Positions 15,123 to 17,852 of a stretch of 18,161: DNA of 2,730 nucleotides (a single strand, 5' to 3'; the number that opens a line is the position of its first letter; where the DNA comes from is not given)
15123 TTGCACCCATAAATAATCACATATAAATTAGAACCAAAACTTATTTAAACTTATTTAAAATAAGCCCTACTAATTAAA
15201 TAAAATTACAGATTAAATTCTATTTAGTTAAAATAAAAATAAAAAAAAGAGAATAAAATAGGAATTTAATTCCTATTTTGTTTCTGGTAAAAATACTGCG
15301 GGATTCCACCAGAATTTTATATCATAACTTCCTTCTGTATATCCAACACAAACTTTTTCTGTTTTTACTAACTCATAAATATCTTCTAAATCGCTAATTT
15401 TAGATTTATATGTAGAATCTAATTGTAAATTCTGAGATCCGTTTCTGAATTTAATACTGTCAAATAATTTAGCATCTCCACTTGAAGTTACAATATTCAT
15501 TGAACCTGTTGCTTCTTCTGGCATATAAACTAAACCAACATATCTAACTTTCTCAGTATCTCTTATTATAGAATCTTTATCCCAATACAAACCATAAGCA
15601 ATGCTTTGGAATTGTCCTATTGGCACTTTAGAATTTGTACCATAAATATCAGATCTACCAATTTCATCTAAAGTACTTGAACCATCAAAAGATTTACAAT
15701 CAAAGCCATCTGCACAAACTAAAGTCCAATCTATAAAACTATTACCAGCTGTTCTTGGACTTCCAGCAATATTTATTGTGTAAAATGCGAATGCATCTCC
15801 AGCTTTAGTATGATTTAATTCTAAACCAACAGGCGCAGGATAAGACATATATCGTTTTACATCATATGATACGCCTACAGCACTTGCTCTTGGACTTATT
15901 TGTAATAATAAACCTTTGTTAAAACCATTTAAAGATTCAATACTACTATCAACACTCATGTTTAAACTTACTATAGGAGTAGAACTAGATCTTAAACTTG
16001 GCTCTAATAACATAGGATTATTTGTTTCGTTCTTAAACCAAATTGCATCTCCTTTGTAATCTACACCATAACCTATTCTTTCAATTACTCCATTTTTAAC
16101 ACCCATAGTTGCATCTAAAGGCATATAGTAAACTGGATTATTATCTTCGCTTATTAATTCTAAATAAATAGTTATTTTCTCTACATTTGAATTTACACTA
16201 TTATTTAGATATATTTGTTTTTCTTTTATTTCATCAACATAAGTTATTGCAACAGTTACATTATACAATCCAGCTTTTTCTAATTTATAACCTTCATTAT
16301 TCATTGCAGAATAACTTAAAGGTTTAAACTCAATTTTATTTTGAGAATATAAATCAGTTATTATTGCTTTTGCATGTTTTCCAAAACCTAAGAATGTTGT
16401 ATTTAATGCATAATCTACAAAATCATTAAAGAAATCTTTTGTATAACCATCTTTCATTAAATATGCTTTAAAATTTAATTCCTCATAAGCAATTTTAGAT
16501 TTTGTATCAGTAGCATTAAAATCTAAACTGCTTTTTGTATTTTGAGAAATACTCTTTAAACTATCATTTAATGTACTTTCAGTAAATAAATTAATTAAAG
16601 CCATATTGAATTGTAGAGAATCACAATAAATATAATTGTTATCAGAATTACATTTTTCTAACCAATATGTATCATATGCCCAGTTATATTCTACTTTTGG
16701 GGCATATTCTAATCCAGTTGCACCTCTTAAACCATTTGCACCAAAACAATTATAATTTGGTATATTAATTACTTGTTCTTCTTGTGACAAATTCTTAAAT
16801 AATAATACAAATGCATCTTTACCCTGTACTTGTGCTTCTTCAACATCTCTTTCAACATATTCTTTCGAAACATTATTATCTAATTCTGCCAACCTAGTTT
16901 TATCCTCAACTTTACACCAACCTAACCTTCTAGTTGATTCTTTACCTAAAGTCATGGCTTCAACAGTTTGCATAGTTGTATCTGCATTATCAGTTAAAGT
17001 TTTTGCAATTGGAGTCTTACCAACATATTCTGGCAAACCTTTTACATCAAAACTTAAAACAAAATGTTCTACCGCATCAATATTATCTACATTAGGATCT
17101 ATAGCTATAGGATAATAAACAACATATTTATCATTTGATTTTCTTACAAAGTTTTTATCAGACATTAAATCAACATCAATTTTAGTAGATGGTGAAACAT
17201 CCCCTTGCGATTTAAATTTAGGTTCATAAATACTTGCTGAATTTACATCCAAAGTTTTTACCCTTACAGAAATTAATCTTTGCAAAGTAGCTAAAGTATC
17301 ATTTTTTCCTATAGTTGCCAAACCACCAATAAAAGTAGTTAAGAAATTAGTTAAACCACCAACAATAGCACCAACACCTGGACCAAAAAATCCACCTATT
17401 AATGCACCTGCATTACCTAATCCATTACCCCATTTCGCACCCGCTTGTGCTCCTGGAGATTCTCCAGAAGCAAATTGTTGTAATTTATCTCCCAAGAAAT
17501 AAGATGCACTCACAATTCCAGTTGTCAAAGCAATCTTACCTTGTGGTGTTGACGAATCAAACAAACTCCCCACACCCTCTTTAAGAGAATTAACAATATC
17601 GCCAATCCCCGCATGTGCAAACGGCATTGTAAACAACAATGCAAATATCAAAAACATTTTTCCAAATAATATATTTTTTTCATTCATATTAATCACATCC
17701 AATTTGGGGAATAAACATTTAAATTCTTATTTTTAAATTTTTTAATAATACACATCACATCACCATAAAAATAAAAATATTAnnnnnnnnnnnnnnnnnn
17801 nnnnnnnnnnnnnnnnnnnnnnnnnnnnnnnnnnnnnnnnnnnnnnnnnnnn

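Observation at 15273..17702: Stand-alone paralogue of the giant protein's C-terminal half: same zipper-plus-domain unit behind its own signal peptide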

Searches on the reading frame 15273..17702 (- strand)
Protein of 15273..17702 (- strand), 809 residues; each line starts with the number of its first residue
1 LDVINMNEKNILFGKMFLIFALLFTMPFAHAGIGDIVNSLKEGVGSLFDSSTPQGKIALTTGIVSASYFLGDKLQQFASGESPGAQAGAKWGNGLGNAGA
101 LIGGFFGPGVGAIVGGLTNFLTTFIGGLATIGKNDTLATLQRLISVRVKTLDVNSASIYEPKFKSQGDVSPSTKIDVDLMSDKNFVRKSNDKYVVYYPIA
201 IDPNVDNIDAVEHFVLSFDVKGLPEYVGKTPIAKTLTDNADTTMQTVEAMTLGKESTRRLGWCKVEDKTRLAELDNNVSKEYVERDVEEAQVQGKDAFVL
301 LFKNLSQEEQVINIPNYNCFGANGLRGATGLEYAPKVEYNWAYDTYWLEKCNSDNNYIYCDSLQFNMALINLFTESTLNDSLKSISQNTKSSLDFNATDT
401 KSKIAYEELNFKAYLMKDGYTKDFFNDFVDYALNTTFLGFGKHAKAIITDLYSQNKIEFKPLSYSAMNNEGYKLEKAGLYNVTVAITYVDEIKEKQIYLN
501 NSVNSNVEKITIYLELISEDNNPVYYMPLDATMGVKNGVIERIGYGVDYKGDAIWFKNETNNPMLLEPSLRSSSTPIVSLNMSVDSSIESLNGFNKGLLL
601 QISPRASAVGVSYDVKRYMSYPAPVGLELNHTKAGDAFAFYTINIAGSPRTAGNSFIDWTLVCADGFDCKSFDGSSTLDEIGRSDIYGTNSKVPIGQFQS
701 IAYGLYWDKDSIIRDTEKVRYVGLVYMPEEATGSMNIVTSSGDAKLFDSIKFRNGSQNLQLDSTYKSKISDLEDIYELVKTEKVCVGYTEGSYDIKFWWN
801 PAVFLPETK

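Call 8: search_protein_families(library=pfam, proteins=[window:15273-17702:-], max_evalue=0.1)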
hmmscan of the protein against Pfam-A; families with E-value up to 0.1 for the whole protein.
window:15273-17702:- (809 aa): 1 family
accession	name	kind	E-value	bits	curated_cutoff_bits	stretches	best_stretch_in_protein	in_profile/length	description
PF22560.2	GMT-wHTH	-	0.0032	18.3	27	1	412-460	30-78/82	GMT-like wHTH domain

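Call 9: find_homologous_proteins(query=window:15273-17702:-)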
Query window:15273-17702:- (809 aa): 4 proteins with E <= 0.001 among 8000 candidates.
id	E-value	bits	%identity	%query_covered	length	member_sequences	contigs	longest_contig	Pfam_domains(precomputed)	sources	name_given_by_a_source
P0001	0.0e+0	1820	100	99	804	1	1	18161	-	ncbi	-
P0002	0.0e+0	1221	66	99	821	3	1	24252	-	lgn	-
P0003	0.0e+0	1079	59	100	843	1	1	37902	-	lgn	-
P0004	5.1e-35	139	33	48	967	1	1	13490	-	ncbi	-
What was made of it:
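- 15273..17687 (-): Gene for the 804-aa head subunit (ATG at 17687, stop at 15273-15275). Exact database protein P0001, 804 aa (call 9).
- Checked: The database protein starts at the ATG at 17687 (804 aa, P0001, call 9), not at the TTG at 17702.
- The window is a short metagenomic contig of 18,161 bp (call 9).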

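Call 11: list_cluster_members(proteins=[P0001, P0004])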
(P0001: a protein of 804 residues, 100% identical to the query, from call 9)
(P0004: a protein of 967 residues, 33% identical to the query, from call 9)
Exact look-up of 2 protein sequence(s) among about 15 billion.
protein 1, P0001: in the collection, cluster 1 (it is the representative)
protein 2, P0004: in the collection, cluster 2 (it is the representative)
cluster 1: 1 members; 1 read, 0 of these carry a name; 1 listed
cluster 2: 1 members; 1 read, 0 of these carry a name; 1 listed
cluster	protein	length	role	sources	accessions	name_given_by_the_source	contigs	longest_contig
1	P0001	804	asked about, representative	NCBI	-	-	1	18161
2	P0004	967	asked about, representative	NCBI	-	-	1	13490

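Call 13: find_homologous_proteins(query=A1, max_evalue=0.01)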
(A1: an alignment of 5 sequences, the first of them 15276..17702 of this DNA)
Query A1 (5 sequences) (809 aa, profile of the alignment): 4 proteins with E <= 0.01 among 8000 candidates.
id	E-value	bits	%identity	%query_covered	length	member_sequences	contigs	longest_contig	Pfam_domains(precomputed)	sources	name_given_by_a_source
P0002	0.0e+0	1446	66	99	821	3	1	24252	-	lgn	-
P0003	0.0e+0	1405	59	100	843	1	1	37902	-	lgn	-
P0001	0.0e+0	1386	100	99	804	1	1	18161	-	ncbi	-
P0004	8.6e-258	876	33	48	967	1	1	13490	-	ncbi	-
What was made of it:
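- Tried and rejected: The word-indexed protein search found only 3 homologues, and did not even return the giant (calls 9, 13).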

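Call 15: find_encoding_contigs(protein=P0004, flank=10000)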
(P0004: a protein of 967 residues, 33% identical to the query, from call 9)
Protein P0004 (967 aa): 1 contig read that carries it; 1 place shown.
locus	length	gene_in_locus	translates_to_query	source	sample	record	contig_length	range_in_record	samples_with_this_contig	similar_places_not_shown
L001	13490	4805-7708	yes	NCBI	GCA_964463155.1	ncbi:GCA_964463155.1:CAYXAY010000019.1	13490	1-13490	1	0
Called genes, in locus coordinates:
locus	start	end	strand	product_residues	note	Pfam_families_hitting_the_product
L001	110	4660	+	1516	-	PF13620:CarboxypepD_reg (weak)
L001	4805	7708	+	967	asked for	-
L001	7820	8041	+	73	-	PF15919:HicB_lk_antitox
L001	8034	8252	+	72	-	PF07927:HicA_toxin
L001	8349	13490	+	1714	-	?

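Call 16: find_encoding_contigs(protein=P0002, flank=10000)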
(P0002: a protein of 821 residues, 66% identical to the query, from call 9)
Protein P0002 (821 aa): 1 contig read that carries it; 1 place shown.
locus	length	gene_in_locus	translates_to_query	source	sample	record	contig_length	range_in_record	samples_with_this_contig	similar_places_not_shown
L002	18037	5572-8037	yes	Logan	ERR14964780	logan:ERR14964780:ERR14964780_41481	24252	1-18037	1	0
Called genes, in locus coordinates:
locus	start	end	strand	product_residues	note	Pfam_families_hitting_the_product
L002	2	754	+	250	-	?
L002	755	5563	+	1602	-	PF13620:CarboxypepD_reg (faint)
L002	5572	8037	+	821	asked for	-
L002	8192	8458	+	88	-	-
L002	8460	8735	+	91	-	-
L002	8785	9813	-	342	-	PF00350:Dynamin_N (faint), PF17835:NOG1_N, PF00009:GTP_EFTU (faint), PF01926:MMR_HSR1, PF02421:FeoB_N, PF04670:Gtr1_RagA, PF06858:NOG1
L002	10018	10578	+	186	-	PF14378:PAP2_3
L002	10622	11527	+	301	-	PF01544:CorA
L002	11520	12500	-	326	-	-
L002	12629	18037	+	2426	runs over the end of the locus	PF02369:Big_1 (faint), PF13620:CarboxypepD_reg (faint)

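Call 17: find_encoding_contigs(protein=P0003, flank=10000)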
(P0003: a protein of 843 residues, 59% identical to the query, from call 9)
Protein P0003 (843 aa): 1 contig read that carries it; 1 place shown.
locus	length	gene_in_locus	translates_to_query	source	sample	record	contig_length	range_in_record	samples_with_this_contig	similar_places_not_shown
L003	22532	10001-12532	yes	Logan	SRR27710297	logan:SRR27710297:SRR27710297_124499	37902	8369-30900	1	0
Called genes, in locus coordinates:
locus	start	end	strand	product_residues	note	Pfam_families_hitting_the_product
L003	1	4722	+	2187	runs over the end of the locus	PF13620:CarboxypepD_reg (faint)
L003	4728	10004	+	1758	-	PF13620:CarboxypepD_reg (weak), PF11974:bMG3 (faint)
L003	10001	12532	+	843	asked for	-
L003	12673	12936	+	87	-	-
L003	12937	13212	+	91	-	-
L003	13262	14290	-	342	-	PF17835:NOG1_N, PF00025:Arf (faint), PF00009:GTP_EFTU (faint), PF01926:MMR_HSR1, PF02421:FeoB_N, PF04670:Gtr1_RagA, PF06858:NOG1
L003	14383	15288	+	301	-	PF01544:CorA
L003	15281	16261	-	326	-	-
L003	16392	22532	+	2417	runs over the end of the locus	PF02369:Big_1 (faint), PF13620:CarboxypepD_reg (weak), PF13715:CarbopepD_reg_2 (faint)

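Call 24: search_solved_structures(query=A1, max_evalue=10)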
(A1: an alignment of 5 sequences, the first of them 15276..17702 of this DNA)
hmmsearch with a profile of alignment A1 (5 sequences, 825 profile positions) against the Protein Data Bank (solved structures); distinct sequences matched with E-value up to 10: 7.
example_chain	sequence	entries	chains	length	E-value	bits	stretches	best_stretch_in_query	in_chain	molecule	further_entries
3wxx_B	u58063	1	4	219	0.3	12.3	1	78-134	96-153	AopB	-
8oee_A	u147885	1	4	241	2.8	9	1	30-87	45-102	Aquaporin-2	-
8ghj_A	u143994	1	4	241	2.8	9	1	30-87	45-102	Aquaporin-2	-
4nef_A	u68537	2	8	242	2.9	9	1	30-87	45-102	Aquaporin-2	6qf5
8vvx_X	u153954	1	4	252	3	8.9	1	30-87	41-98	Aquaporin-2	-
8gcl_A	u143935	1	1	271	3.6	8.7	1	30-87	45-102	Aquaporin-2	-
4oj2_X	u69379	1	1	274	3.7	8.6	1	30-87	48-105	Aquaporin-2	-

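Call 26: search_protein_representatives(alignment_id=A1)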
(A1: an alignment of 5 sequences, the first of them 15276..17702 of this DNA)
Query: 5 sequences, 825 profile positions. Proteins with E-value up to 0.001 (for the whole library): 621; up to 1e-10: 510; up to 1e-30: 319. The best 150 are listed.
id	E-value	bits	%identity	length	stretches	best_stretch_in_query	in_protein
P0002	0.0e+00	1446.1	-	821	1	3-820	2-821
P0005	1.4e-175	602.2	-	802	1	88-819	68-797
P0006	1.3e-173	595.7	-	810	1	61-819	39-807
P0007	2.1e-155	535.4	-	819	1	65-819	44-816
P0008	6.3e-153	527.2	-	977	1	115-823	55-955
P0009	7.2e-144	497.3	-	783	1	47-819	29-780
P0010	4.2e-115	402.1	-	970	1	77-815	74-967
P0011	9.3e-113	394.4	-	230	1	595-824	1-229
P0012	1.1e-111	390.9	-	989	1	285-821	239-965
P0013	3.7e-110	385.8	-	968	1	90-823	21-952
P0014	1.3e-106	374.1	-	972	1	89-819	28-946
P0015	4.7e-106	372.2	-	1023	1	70-820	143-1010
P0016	6.2e-102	358.6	-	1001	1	92-818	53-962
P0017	9.5e-101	354.7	-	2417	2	91-815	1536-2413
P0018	3.9e-99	349.3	-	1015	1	68-819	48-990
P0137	3.3e-48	180.8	-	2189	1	329-815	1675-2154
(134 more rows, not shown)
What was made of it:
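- Tried and rejected: The exhaustive HMM search was needed (call 26).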

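Call 32: search_protein_families(library=ncbifam, proteins=[window:15273-17702:-], max_evalue=0.1)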
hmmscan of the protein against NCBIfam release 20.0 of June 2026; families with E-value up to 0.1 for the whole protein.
window:15273-17702:- (809 aa): 1 family
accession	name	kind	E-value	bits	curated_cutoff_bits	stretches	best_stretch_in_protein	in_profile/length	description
TIGR03789.1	pdsO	hypoth_equivalog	0.0034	17.1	152.2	1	94-149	46-95/243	sortase-associated OmpA-like protein PdsO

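Call 36: find_related_loci(query=A1, collection=genome_contigs, flank=10000)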
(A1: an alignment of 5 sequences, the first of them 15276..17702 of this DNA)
Query A1 (809 aa) in genome_contigs; peptide patterns used: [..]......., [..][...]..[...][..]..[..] (x = any residue, [..] = any of these).
100 stretches matched a pattern; 16 encode a relative of the query (tblastn E <= 1e-3); 16 distinct loci.
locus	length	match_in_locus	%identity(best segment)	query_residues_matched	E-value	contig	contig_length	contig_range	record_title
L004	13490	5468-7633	33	260-801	2e-36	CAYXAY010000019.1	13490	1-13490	MAG TPA_asm: uncultured archaeon isolate SRP257756_co1_240 genome assembly, contig: NODE_4049_length_13490_cov_8.911425,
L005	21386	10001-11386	25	319-801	4e-32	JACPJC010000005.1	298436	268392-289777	MAG: Candidatus Iainarchaeum archaeon isolate NC_groundwater_457_Ag_B-0.1um_46_10 S34_3B_scaffold_200443, whole genome s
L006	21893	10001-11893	27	318-807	3e-30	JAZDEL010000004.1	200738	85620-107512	MAG: Candidatus Iainarchaeum archaeon isolate MEGAHIT-group-0.15 k141_75238, whole genome shotgun sequence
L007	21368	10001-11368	29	365-801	6e-30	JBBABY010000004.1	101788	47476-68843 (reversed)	MAG: archaeon isolate SO_2017_LW1_34 NODE_79_length_101788_cov_1.493355_LW64-88_2017, whole genome shotgun sequence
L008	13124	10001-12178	29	261-801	3e-29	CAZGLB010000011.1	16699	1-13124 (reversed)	MAG TPA_asm: uncultured archaeon isolate SRP263991_co7_50 genome assembly, contig: NODE_5960_length_16699_cov_230.852980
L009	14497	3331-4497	28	411-804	3e-26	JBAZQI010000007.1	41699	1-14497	MAG: archaeon isolate SO_2017_SWC_5 scaffold_837_c1_LP-4_2017, whole genome shotgun sequence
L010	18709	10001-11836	27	318-801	5e-24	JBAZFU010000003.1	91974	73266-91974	MAG: archaeon isolate SO_2017_LW3_27 NODE_457_length_91974_cov_1.503936_LW162_2017, whole genome shotgun sequence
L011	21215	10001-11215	26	407-807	1e-23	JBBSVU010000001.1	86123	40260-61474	MAG: archaeon isolate H52-bin046_1 H52_bin046_1_000000000001, whole genome shotgun sequence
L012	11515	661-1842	27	409-803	3e-23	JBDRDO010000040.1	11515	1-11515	MAG: Candidatus Iainarchaeum archaeon isolate MEGAHIT-group-1.256 k141_13421181, whole genome shotgun sequence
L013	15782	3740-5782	27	281-801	1e-26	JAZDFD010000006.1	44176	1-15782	MAG: Candidatus Iainarchaeum archaeon isolate MEGAHIT-group-0.184 k141_9736435, whole genome shotgun sequence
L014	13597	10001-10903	27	297-602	2e-19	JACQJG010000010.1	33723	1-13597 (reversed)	MAG: Candidatus Iainarchaeum archaeon isolate NC_groundwater_1145_Ag_S-0.1um_48_87 S_p1_S3_coassembly_k141_1367928, whol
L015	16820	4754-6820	27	270-807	3e-28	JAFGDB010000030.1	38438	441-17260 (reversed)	MAG: Candidatus Iainarchaeum archaeon isolate Zod_Metabat.1151 k87_3457932, whole genome shotgun sequence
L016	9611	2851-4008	27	409-801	4e-19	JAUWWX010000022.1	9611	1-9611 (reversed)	MAG: archaeon isolate CSMAG_2669 CSMAG_2669_k127_2360345_length_9611_cov_25.0000, whole genome shotgun sequence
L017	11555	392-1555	24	411-804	2e-17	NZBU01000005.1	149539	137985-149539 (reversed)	MAG: Candidatus Iainarchaeum archaeon isolate ARS1307 MHASMcontig_151451, whole genome shotgun sequence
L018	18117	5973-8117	29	267-801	2e-30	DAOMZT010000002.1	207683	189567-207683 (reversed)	MAG TPA_asm: archaeon isolate AMR_MDS_3992 NODE_10_length_207683_cov_10.526726, whole genome shotgun sequence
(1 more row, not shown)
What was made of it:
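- The 16 loci found in species-representative genomes are all archaeal MAGs, and 8 of them carry an Iainarchaeum-type name in their record titles (call 36). The family is widespread in the lineage (calls 26, 36).
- Tried and rejected: It was repeated with A1 (call 36).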

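Call 44: predict_structure(alignment_id=A2)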
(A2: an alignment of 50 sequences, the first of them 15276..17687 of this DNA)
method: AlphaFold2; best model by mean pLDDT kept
length: 804 residues; sequences in the alignment: 50
mean_pLDDT: 78.8   pTM: 0.64
mean pLDDT of the five models: 78.8, 78.6, 77.2, 75.5, 74.1
residues with pLDDT >= 90: 338; 70-90: 267; 50-70: 56; < 50: 143
segments of 3 or more residues with pLDDT < 50: 1-8, 17-36, 38-43, 47-130, 226-243, 306-308
pLDDT, mean of each block of 10 residues (from residue 1): 43 51 37 44 47 40 42 46 46 36 39 43 41 62 79 79 82 77 62 82 82 87 54 40 64 81 82 86 86 81 53 81 94 83 87 95 92 90 92 91 96 95 92 85 92 86 86 97 93 90 96 94 88 87 91 81 76 93 94 95 86 96 92 97 94 89 85 88 93 96 84 92 94 96 90 93 89 96 88 93 54
secondary structure, 60 per line:
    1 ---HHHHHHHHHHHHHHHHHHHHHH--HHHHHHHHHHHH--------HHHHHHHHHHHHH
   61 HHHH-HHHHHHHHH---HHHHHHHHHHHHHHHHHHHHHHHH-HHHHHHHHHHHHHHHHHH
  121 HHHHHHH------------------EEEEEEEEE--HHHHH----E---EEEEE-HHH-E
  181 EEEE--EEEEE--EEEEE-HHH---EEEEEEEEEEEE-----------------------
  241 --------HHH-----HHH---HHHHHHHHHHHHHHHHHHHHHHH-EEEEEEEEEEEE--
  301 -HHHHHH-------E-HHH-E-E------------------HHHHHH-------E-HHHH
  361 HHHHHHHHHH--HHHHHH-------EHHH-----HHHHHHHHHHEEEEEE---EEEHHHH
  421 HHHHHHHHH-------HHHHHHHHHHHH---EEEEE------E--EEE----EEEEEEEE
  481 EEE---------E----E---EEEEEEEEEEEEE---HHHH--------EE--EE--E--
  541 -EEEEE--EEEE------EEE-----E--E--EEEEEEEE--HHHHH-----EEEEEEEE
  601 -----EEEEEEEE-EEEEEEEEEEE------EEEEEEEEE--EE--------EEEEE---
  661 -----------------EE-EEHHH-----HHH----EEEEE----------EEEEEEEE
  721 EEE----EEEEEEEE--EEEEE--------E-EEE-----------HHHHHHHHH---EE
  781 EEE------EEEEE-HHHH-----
elements in order (helices of 4 or more, strands of 3 or more residues): H4-25 H28-39 H48-64 H66-74 H78-101 H103-127 E146-154 H157-161 E170-174 E180-184 E187-191 E194-198 E206-217 H263-285 E287-298 H302-307 H342-347 H357-370 H373-378 H395-404 E405-410 E414-416 H417-429 H437-448 E452-456 E466-468 E473-483 E502-514 H518-521 E542-546 E549-552 E559-561 E573-580 H583-587 E593-600 E606-613 E615-625 E632-640 E653-657 E698-702 E713-723 E728-735 E738-742 E753-755 H767-775 E779-783 E790-794 H796-799
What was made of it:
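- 17298..17609 (-): Glycine-zipper region ('zipper 2'), aa 27-130. It includes G99xxxG103xxxG107xxxG111xxxG115. Predicted as helices 48-64, 66-74, 78-101 and 103-127 at pLDDT <50 (call 44).
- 16824..17297 (-): Poorly conserved pre-domain, aa 131-288 (small beta domain plus a long helix). AF2 model pLDDT 60-87 (call 44).
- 15276..16823 (-): Conserved head core, aa 289-804. Invariant or near-invariant residues are C314, G322, T324, G325, P330, W336, C355, D356, Q359, D413, D418, D422, G473, Y520, P523, R537, Y540, G541, N587, W654, C664, D680, C780 and N795. AF2 pLDDT ~90 (call 44).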

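Call 47: fold_search(model_id=the predicted structure, library=pdb)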
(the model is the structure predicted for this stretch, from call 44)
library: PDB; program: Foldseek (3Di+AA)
matches with E <= 10: 707; with E <= 0.001: 0
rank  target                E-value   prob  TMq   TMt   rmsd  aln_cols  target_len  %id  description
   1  3rkp_B                1.9e-02  0.16  0.09  0.17  25.8       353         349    8  Crystal structure of BcpA*(D312A), the major pilin subunit of Bacillus cereus (released 2012-05-30)
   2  7w6b                  4.9e-02  0.15  0.09  0.09  20.0       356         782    8  Crystal Structure of PitA from pilus islet-2 of Streptococcus oralis (released 2022-06-01)
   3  3kpt_A                7.2e-02  0.04  0.05  0.10  24.6       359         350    7  Crystal structure of BcpA, the major pilin subunit of Bacillus cereus (released 2009-11-24)
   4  8kee_C                9.0e-02  0.14  0.07  0.10  13.0       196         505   14  Cyanophage A-1(L) sheath-tube (released 2024-04-10)
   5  5uuy                  1.1e-01  0.06  0.05  0.12  16.8       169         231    8  Crystal structure of Dioclea lasiocarpa lectin (DLL) complexed with X-MAN (released 2017-10-04)
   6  6mgp_C                1.1e-01  0.03  0.04  0.12  18.6       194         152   10  Structure of human 4-1BB / 4-1BBL complex (released 2018-11-14)
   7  4rmb_B                1.2e-01  0.33  0.10  0.36   9.9       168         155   12  Crystal structure of keratin 4 binding domain of surface adhesin Srr-1 of S.agalactiae (released 2015-02-11)
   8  7kv9_A                1.3e-01  0.03  0.04  0.05  31.1       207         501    8  Chimeric flavivirus between Binjari virus and West Nile (Kunjin) virus (released 2020-12-23)
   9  6cpr_A                1.3e-01  0.04  0.05  0.15  19.3       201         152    9  Crystal structure of 4-1BBL/4-1BB complex in C2 space group (released 2018-05-09)
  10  5gzn_G                1.5e-01  0.04  0.04  0.13  21.6       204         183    7  Structure of neutralizing antibody bound to Zika envelope protein (released 2016-12-28)
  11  8kee_A                1.6e-01  0.10  0.07  0.10  12.2       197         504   11  Cyanophage A-1(L) sheath-tube (released 2024-04-10)
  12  9ki1_1                1.8e-01  0.05  0.06  0.09  16.4       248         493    8  Baseplate structure of Escherichia phage Mu (released 2025-02-12)
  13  2pvs_B                1.8e-01  0.04  0.07  0.11  17.6       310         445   10  Structure of human pancreatic lipase related protein 2 mutant N336Q (released 2007-12-18)
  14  8cxg_A                1.9e-01  0.02  0.04  0.05  30.7       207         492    7  Structures of Zika Virus in Complex with Antibodies Targeting E Dimer Epitopes and Basis for Neutralization Efficacy (released 2023-06-07)
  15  6a3v_C                2.1e-01  0.04  0.05  0.18  19.4       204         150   12  Complex structure of human 4-1BB and 4-1BBL (released 2018-10-10)
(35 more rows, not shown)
